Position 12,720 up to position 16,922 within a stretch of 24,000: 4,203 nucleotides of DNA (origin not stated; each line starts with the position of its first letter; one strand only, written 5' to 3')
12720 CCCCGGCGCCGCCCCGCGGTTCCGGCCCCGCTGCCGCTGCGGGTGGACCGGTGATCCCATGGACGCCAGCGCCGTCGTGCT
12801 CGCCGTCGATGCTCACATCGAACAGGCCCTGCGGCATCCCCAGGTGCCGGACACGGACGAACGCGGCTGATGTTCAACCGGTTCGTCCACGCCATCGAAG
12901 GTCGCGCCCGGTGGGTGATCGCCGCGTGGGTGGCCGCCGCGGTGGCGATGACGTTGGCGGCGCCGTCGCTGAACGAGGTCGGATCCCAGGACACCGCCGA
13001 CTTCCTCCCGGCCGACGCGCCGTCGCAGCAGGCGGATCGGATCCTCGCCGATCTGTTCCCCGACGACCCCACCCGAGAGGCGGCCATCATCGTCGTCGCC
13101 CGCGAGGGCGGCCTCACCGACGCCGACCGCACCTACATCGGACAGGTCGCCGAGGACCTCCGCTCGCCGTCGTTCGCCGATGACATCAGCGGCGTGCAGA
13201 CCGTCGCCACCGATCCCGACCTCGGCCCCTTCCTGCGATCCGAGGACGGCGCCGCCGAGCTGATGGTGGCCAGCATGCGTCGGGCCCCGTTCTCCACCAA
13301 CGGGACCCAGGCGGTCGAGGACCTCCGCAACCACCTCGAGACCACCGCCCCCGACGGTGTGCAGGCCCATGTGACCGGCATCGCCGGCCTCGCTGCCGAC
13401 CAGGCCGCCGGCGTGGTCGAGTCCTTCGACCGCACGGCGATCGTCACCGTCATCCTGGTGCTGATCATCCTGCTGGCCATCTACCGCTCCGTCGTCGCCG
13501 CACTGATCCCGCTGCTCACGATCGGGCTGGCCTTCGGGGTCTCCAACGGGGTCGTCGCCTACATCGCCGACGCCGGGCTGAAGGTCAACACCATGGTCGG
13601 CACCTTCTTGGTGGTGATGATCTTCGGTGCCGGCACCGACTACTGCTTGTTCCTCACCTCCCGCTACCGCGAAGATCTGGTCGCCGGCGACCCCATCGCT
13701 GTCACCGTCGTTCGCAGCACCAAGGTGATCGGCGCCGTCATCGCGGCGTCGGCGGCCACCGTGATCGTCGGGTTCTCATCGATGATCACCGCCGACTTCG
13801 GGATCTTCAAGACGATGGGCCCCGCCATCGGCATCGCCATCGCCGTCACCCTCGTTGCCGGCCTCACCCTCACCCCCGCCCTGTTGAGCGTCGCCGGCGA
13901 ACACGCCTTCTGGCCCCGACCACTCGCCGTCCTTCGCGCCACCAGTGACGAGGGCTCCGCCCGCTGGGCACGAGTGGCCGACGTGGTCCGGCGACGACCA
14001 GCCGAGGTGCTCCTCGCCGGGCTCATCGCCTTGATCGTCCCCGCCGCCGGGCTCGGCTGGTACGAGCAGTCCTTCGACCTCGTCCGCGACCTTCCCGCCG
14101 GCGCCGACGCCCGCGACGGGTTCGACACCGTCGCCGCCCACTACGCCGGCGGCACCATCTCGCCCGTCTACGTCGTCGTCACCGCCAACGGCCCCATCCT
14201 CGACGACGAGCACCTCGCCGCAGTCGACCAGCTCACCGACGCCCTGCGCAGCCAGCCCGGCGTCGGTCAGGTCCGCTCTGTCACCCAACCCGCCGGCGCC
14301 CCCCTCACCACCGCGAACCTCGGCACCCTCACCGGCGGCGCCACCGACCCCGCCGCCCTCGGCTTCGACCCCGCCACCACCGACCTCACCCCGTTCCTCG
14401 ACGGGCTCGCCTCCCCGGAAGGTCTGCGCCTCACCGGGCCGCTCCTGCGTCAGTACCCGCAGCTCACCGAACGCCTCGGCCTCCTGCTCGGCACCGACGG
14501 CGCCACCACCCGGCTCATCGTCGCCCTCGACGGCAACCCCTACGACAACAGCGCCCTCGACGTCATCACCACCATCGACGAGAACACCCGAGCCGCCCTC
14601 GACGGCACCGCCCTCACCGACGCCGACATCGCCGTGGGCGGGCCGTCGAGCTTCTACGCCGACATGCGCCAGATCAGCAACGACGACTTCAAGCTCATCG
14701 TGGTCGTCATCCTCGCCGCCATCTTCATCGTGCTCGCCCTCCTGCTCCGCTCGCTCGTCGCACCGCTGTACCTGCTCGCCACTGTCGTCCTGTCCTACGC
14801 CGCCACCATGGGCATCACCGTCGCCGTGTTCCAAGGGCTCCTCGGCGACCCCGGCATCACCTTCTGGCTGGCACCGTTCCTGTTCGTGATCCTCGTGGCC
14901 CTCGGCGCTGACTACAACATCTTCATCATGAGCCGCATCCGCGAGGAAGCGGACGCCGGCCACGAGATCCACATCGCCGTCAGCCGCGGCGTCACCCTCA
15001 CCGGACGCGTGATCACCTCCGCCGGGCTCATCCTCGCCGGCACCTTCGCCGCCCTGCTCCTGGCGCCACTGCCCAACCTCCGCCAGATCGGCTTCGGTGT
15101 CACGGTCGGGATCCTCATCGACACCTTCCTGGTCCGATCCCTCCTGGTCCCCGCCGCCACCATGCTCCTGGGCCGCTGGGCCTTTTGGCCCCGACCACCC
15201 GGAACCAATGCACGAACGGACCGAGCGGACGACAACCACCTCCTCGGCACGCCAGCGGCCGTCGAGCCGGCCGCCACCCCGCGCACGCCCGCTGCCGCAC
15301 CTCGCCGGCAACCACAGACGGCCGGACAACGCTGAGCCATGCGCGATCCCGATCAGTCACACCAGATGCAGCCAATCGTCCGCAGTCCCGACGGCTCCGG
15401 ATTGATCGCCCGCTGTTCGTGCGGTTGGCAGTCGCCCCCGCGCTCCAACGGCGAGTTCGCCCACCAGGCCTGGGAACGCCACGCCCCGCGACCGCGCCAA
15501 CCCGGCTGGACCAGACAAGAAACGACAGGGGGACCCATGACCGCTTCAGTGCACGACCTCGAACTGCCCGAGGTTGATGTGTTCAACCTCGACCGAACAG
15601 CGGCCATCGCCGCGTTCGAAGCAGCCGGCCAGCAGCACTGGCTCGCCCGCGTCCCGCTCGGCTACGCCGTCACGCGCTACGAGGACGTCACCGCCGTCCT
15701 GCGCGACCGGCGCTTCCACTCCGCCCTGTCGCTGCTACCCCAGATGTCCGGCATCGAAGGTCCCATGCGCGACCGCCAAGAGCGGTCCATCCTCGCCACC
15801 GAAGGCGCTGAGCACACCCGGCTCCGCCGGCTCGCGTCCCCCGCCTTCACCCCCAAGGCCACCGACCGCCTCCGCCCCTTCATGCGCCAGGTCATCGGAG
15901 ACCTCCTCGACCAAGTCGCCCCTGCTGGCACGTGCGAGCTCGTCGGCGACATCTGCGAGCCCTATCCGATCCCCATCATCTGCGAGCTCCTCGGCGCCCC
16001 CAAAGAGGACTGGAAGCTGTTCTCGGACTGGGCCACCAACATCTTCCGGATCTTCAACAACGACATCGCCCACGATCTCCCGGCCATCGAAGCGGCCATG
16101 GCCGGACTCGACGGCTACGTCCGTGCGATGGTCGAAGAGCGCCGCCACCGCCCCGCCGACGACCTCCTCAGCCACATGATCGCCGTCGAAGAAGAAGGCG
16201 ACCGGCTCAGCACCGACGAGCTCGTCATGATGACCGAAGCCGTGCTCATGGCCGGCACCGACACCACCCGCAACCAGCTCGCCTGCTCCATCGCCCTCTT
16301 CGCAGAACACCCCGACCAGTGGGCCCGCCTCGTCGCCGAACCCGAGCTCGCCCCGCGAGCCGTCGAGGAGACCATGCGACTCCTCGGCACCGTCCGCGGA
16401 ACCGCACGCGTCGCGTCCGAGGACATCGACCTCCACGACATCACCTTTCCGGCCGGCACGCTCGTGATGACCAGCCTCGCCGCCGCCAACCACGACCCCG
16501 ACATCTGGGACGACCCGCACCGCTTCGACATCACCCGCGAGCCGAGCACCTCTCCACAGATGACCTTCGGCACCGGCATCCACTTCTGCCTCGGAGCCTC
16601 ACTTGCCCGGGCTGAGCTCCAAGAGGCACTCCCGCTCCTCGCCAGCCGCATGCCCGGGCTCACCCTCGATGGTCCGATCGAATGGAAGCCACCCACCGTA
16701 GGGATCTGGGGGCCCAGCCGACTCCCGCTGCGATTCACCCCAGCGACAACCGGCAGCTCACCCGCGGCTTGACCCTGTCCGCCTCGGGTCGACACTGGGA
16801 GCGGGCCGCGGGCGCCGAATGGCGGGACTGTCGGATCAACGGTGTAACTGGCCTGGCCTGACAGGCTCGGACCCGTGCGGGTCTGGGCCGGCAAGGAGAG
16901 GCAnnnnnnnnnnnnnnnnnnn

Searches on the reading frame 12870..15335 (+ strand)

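Call 10: search_protein_families(library=pfam, proteins=[window:12870-15335:+], max_evalue=0.001)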
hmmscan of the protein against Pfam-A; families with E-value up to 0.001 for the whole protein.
window:12870-15335:+ (821 aa): 2 families
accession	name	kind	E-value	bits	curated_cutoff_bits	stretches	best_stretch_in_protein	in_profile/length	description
PF03176.21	MMPL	-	8.4e-135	449.4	20.5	2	45-379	2-332/333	MMPL family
PF00873.25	ACR_tran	-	2.2e-06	26.1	28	1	145-341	295-488/1021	AcrB/AcrD/AcrF family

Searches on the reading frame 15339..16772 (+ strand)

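Call 10: search_protein_families(library=pfam, proteins=[window:15339-16772:+], max_evalue=0.001)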
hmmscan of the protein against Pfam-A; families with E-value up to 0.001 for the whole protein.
window:15339-16772:+ (477 aa): 1 family
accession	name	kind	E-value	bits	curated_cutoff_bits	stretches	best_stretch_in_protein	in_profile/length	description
PF00067.27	p450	-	5e-34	118.3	22.8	1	234-432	193-426/462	Cytochrome P450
